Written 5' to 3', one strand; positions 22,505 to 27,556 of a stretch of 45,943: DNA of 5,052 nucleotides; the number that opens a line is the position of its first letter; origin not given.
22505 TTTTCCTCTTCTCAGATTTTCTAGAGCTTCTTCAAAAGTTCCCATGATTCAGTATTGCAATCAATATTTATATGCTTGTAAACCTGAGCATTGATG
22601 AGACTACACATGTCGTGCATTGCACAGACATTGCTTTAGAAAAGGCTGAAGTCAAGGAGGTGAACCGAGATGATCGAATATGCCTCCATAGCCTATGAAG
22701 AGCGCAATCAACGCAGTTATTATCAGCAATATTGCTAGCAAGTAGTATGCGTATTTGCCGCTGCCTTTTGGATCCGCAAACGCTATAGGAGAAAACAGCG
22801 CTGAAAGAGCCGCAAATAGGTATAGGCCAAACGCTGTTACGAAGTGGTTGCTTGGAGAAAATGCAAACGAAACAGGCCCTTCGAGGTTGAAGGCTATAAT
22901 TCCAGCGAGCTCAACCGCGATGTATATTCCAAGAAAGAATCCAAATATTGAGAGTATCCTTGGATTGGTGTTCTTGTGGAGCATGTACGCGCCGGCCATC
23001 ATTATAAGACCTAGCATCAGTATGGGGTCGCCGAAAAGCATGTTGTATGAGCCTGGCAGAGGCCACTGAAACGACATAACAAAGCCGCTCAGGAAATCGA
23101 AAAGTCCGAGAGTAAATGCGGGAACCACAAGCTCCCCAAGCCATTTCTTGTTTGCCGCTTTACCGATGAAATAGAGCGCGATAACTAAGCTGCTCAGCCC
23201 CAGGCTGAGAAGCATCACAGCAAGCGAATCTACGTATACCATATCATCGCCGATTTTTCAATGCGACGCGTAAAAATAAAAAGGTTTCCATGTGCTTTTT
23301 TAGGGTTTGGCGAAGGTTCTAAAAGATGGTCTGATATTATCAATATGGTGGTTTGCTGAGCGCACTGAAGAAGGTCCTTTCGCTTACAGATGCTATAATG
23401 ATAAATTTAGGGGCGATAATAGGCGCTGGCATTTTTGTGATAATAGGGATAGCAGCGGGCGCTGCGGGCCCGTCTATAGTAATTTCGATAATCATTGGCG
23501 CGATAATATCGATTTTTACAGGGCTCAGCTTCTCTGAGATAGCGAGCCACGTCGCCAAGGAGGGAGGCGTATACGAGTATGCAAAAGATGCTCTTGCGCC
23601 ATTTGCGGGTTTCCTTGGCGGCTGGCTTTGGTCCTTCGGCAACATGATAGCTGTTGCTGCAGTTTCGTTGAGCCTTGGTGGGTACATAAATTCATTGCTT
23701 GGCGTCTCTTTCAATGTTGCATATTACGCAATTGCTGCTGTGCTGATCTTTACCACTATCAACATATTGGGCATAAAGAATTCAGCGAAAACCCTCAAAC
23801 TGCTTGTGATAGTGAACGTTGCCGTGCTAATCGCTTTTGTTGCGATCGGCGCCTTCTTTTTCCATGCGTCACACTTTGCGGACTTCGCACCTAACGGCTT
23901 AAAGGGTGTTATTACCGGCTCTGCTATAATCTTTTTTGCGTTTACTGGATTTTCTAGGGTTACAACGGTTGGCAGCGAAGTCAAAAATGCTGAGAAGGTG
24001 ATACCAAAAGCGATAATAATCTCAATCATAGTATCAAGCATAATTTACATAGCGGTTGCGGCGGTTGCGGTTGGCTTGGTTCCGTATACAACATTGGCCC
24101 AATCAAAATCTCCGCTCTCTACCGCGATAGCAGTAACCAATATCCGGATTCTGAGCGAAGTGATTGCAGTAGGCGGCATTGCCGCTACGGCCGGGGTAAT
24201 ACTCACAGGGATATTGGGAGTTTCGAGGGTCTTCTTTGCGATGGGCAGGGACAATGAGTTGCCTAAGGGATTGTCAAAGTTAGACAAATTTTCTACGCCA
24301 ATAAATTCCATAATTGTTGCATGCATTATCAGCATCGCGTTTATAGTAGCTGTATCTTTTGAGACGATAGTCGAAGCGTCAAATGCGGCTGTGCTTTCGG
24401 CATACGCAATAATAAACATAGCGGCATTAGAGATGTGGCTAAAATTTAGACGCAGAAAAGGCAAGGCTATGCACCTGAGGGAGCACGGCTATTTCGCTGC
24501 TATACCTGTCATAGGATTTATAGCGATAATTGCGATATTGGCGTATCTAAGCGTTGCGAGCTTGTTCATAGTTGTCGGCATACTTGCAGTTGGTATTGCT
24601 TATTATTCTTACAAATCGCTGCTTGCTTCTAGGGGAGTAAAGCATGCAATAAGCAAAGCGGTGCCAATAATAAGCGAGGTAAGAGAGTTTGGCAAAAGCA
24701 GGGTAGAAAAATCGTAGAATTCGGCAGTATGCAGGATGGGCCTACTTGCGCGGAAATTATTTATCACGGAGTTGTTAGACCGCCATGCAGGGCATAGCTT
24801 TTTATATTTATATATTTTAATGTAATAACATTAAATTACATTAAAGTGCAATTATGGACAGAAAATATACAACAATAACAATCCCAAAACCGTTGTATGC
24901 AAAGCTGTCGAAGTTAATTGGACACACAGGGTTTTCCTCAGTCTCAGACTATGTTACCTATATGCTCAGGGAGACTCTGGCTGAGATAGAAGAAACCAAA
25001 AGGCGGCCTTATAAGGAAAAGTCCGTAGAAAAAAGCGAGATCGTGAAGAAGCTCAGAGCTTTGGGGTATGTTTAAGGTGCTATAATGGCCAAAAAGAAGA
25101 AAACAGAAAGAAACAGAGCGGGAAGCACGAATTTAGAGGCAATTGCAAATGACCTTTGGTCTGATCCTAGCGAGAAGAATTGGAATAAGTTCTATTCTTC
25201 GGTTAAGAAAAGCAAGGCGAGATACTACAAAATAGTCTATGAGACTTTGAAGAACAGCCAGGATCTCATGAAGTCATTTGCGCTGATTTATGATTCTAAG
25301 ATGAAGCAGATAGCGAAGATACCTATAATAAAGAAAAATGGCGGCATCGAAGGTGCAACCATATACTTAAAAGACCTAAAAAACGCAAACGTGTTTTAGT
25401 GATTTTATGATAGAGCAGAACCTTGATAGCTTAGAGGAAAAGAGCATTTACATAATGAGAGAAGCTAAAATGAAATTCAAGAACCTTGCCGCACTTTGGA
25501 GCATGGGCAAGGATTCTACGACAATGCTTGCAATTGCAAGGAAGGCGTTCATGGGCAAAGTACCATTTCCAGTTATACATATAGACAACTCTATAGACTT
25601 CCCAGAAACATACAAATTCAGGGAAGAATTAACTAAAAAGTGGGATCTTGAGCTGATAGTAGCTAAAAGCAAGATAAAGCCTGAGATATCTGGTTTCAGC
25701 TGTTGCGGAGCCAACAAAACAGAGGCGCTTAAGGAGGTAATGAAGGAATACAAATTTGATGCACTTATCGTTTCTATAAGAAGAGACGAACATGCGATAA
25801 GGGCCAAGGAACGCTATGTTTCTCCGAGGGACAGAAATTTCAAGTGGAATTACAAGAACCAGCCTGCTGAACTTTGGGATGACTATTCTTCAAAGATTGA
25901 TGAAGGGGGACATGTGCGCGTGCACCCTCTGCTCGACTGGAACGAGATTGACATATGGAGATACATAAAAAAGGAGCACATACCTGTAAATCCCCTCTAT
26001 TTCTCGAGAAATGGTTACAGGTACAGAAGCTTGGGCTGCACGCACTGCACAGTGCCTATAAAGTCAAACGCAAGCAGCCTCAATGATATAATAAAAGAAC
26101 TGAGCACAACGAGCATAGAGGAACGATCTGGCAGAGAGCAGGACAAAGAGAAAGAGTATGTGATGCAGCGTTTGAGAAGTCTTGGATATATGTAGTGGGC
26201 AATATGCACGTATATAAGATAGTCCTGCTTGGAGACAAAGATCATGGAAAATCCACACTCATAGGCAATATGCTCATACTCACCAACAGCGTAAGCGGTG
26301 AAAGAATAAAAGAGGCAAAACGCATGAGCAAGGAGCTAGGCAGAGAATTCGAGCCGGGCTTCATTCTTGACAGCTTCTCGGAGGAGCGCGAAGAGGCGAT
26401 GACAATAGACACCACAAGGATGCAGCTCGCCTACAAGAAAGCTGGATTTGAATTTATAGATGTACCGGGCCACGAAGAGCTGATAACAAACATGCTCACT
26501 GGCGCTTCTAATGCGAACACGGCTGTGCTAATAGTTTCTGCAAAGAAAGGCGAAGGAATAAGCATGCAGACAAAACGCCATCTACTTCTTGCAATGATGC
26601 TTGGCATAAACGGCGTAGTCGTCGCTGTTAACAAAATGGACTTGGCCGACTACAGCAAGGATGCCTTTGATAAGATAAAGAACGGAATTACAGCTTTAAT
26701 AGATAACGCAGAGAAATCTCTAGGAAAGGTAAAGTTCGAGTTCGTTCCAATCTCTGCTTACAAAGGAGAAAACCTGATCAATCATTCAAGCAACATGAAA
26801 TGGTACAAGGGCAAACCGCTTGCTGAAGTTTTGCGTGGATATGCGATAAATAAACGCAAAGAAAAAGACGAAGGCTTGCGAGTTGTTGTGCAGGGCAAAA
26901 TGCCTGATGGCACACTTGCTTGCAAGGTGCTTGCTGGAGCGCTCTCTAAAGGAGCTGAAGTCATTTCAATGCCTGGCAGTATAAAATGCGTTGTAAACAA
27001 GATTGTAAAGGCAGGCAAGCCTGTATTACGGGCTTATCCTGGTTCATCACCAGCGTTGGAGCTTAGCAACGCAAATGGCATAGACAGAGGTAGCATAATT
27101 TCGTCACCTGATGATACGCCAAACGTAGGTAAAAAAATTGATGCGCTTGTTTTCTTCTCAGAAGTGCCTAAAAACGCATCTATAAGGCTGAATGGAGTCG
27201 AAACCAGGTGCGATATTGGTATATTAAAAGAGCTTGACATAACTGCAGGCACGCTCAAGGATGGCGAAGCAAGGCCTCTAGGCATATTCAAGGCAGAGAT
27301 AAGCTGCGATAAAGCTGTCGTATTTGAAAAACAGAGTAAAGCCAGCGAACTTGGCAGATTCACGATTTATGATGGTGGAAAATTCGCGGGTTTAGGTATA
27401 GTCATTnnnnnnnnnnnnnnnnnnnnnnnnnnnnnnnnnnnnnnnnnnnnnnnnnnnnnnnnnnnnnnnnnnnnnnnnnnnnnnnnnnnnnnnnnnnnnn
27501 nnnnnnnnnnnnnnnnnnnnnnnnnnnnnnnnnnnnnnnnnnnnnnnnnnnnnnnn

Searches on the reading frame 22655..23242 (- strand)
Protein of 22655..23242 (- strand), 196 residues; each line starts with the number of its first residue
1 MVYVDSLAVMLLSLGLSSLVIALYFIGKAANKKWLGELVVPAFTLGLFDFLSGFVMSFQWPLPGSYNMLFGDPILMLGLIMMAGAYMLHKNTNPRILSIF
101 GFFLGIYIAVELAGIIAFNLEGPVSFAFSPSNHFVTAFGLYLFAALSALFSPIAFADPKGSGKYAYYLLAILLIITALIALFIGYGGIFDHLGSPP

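Call 8: search_protein_families(library=pfam, proteins=[window:22655-23242:-], max_evalue=0.001)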
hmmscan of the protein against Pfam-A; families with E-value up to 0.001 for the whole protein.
window:22655-23242:- (196 aa): 1 family
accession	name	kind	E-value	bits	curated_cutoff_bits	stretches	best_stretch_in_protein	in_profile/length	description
PF06168.16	DUF981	-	5.5e-39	134.5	29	1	1-192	1-184/186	Protein of unknown function (DUF981)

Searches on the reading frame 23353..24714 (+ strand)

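Call 8: search_protein_families(library=pfam, proteins=[window:23353-24714:+], max_evalue=0.001)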
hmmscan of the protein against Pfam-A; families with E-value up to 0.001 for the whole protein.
window:23353-24714:+ (454 aa): 3 families
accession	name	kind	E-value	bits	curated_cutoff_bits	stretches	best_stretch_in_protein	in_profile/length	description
PF00324.27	AA_permease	-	9.6e-55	186.5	24.6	1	14-408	2-426/470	Amino acid permease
PF13520.12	AA_permease_2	-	1e-51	176.7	27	1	9-405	1-406/427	Amino acid permease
PF03845.19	Spore_permease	-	1.6e-05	24.3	23.4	1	14-265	7-256/321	Spore germination protein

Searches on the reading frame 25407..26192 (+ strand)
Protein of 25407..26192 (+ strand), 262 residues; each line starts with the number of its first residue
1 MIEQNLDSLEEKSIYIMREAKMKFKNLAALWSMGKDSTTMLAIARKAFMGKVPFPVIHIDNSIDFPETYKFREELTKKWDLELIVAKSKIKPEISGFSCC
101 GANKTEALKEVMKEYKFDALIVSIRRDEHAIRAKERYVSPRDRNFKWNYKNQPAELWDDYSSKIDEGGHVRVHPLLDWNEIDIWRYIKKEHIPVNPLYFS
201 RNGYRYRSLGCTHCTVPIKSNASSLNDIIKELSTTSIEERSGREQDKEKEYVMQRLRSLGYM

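Call 8: search_protein_families(library=pfam, proteins=[window:25407-26192:+], max_evalue=0.001)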
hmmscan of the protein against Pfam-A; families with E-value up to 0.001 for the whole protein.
window:25407-26192:+ (262 aa): 1 family
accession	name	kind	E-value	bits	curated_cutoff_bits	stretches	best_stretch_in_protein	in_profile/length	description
PF01507.26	PAPS_reduct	-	8.5e-41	140.3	22.5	1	27-217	2-175/175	Phosphoadenosine phosphosulfate reductase domain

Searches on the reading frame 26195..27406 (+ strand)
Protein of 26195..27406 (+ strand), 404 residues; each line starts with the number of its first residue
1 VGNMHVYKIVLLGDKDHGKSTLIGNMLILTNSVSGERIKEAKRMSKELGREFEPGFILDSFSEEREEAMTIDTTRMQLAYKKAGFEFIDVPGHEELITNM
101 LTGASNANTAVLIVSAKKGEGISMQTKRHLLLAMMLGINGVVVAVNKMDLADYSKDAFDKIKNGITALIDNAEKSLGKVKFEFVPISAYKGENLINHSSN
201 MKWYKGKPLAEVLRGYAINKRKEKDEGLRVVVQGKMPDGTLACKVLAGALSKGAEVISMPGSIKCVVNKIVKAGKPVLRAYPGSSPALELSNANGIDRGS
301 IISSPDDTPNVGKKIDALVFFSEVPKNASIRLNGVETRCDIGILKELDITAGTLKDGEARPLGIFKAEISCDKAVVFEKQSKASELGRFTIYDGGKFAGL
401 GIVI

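Call 8: search_protein_families(library=pfam, proteins=[window:26195-27406:+], max_evalue=0.001)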
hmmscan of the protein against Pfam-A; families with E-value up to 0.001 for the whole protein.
window:26195-27406:+ (404 aa): 4 families
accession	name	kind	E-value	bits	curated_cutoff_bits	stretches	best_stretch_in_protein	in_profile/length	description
PF00009.33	GTP_EFTU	-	1.7e-38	132.5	26.5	1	7-195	4-176/188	Elongation factor Tu GTP binding domain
PF22594.2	GTP-eEF1A_C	-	1.6e-05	25.7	27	1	333-403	35-100/101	GTP-eEF1A C-terminal domain-like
PF03193.22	RsgA_GTPase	-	1.6e-05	25.3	30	1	104-164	20-78/174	RsgA GTPase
PF01926.29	MMR_HSR1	-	0.00073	20.1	21.9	0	68-119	31-86/113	50S ribosome-binding GTPase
